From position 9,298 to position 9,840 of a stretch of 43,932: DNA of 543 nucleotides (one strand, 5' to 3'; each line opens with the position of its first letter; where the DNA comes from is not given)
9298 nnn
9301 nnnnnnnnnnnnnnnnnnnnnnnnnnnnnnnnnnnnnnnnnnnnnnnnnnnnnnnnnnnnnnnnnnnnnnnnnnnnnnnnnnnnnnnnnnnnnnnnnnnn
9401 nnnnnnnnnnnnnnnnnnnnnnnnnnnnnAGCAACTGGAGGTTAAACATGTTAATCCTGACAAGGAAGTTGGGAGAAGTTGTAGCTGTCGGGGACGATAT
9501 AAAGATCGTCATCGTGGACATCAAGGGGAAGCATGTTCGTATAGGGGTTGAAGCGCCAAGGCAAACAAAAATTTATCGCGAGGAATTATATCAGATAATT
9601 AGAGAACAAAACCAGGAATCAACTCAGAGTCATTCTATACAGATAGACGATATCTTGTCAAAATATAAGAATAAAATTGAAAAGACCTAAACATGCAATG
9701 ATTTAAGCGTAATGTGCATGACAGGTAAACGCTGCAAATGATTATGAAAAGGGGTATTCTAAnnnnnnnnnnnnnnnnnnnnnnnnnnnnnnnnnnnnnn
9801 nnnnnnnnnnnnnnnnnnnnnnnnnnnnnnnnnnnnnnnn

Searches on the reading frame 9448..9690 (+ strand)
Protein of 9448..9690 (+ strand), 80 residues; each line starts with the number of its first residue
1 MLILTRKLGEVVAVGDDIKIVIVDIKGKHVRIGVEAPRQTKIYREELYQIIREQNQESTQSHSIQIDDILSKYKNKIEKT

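Call 60: search_protein_families(library=pfam, proteins=[window:9448-9690:+], max_evalue=0.001)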
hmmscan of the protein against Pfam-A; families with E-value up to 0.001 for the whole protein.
window:9448-9690:+ (80 aa): 1 family
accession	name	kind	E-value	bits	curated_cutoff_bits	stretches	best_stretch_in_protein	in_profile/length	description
PF02599.21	CsrA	-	1.5e-21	76.5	27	1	1-52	1-52/53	Global regulator protein family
